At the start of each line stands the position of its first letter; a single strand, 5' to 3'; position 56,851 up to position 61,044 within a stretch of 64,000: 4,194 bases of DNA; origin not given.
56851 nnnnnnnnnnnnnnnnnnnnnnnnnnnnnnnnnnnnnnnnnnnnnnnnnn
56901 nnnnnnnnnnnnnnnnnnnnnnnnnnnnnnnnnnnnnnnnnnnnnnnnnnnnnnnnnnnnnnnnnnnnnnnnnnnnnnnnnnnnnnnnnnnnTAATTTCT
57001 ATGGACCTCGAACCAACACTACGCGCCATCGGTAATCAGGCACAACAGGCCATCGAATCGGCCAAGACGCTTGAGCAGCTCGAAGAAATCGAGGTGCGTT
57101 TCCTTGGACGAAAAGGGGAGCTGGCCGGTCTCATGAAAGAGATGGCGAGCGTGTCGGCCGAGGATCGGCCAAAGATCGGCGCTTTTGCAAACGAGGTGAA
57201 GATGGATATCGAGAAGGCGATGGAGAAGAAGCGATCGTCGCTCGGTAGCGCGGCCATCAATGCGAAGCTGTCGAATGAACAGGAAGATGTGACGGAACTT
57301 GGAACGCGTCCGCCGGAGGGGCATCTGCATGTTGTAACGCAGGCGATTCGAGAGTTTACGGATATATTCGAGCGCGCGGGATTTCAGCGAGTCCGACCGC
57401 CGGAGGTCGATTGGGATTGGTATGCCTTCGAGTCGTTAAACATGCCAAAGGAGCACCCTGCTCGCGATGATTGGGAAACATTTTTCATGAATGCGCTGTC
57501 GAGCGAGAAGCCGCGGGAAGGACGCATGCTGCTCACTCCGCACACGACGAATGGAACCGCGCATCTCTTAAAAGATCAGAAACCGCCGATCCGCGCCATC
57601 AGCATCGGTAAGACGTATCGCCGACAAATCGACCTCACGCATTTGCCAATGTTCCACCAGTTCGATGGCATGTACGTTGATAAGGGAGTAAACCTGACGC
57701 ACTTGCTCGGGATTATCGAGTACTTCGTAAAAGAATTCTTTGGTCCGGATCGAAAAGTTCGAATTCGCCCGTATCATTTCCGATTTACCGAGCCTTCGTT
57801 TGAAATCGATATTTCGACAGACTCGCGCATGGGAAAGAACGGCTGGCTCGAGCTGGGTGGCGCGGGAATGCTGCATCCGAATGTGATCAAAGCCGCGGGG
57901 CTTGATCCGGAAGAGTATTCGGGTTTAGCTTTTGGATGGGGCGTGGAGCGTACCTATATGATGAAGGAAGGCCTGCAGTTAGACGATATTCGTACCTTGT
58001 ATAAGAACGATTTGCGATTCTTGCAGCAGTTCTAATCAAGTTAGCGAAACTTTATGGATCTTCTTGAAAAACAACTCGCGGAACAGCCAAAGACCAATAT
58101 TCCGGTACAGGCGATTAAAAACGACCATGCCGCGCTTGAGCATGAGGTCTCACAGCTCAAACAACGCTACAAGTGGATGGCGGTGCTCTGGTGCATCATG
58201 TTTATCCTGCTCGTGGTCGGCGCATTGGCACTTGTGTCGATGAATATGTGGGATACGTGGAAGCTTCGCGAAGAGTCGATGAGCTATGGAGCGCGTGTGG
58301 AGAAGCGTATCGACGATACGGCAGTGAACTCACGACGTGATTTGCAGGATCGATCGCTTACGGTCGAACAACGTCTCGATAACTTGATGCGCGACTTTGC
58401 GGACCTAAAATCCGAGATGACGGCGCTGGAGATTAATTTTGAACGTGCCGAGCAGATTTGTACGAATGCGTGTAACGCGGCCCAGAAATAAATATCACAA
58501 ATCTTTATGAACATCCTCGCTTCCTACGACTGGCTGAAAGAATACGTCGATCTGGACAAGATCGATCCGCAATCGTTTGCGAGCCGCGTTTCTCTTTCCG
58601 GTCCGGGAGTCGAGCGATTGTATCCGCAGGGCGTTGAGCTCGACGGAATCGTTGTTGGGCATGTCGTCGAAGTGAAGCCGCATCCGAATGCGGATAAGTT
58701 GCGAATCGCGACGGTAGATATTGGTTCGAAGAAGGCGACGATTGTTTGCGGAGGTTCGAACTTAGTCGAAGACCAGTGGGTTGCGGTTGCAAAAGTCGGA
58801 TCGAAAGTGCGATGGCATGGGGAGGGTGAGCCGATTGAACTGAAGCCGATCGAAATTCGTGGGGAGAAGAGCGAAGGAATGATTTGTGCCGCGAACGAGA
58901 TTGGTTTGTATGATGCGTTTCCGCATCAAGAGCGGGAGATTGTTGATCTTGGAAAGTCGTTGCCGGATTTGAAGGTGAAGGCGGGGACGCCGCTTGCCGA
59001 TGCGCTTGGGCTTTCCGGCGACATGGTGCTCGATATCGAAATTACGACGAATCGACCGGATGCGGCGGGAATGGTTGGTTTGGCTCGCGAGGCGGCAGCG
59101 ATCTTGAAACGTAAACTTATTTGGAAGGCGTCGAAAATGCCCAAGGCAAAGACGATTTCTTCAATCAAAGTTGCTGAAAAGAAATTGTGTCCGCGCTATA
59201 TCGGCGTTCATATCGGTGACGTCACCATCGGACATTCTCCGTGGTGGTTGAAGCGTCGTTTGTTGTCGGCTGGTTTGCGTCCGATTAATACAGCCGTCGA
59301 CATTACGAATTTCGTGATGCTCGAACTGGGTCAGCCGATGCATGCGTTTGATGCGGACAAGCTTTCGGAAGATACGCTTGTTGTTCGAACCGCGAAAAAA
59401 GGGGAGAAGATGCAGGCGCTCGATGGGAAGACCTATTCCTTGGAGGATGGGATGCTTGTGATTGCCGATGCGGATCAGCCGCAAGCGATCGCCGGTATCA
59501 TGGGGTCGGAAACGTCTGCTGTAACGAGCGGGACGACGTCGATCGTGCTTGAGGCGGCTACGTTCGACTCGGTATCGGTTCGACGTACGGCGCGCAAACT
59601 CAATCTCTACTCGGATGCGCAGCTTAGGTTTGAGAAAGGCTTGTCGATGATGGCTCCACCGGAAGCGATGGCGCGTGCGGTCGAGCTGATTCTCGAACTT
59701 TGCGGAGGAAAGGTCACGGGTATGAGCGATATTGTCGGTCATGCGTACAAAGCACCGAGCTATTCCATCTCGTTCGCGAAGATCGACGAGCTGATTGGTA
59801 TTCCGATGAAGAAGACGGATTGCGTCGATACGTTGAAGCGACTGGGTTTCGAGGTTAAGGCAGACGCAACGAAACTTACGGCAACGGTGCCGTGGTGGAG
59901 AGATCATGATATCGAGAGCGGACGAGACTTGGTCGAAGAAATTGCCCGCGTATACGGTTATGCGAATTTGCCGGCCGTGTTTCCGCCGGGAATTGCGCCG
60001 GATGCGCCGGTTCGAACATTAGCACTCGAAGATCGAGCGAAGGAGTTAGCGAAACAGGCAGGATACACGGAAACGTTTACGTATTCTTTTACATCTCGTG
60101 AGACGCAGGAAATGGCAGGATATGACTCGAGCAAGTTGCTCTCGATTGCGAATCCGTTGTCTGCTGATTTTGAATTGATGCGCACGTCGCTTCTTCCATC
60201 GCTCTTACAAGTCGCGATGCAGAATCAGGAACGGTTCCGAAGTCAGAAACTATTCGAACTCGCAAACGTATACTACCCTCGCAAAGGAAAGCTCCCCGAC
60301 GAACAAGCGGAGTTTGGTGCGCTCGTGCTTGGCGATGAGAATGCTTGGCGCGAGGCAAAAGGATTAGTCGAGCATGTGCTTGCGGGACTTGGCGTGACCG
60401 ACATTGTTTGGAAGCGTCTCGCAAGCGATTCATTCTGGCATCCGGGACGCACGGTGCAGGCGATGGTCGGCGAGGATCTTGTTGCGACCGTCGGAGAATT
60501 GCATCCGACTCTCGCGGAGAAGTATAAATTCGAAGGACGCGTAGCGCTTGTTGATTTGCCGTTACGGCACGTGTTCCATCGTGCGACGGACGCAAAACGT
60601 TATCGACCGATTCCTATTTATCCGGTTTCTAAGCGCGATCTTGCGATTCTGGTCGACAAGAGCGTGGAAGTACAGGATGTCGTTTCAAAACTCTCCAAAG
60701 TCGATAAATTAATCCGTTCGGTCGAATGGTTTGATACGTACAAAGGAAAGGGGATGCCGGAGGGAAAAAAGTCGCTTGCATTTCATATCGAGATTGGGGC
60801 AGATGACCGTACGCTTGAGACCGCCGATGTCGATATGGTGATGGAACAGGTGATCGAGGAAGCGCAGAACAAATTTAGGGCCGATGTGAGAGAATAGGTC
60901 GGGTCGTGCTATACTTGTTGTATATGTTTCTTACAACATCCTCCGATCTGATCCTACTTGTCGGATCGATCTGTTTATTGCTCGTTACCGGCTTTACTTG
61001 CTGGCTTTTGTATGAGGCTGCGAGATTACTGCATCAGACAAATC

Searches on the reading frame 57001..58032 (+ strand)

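Call 8: search_protein_families(library=pfam, proteins=[window:57001-58032:+], max_evalue=0.01)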
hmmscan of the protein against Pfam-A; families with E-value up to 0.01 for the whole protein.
window:57001-58032:+ (344 aa): 2 families
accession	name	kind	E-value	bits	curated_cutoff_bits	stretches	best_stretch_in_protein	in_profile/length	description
PF01409.25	tRNA-synt_2d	-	8.5e-80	268.2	19.8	1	96-344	3-246/246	tRNA synthetases class II core domain (F)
PF02912.23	Phe_tRNA-synt_N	-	5.7e-21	74.7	22.3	1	22-90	1-69/69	Aminoacyl tRNA synthetase class II, N-terminal domain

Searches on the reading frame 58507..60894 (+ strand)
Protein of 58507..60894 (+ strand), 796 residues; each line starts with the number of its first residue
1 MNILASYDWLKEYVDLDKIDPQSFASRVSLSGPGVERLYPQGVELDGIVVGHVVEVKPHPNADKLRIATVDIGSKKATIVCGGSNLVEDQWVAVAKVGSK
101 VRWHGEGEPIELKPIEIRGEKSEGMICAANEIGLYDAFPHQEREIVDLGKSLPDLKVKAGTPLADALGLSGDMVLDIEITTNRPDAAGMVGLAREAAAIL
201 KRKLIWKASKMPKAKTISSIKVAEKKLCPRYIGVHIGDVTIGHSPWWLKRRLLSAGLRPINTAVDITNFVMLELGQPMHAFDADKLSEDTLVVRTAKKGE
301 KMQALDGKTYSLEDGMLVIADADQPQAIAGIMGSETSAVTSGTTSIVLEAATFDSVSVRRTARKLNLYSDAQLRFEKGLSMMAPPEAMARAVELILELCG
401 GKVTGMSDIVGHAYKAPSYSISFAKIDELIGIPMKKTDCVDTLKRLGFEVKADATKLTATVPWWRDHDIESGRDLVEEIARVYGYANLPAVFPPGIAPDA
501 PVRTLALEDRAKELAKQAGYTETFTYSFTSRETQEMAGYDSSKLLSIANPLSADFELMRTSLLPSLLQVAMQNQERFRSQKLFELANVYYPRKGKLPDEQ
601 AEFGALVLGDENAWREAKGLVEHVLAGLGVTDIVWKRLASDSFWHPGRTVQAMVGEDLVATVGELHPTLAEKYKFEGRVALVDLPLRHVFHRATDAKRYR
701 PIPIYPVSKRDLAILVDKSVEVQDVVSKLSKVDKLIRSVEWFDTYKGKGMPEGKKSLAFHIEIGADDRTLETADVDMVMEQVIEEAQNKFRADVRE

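Call 8: search_protein_families(library=pfam, proteins=[window:58507-60894:+], max_evalue=0.01)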
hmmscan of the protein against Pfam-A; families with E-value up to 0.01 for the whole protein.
window:58507-60894:+ (796 aa): 5 families
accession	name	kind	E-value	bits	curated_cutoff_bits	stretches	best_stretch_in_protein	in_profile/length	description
PF03483.22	B3_4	-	1e-66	224.3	29.3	1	228-400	2-174/174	B3/4 domain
PF17759.6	tRNA_synthFbeta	-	1.4e-45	155.8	22.4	1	490-684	3-212/214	Phenylalanyl tRNA synthetase beta chain CLM domain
PF03147.19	FDX-ACB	-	3.7e-24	85.4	31.1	1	703-795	1-94/94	Ferredoxin-fold anticodon binding domain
PF01588.26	tRNA_bind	-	1.3e-18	67.3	27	1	48-146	1-85/96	Putative tRNA binding domain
PF03484.21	B5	-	2.5e-18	66.5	28.6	1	421-485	3-67/67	tRNA synthetase B5 domain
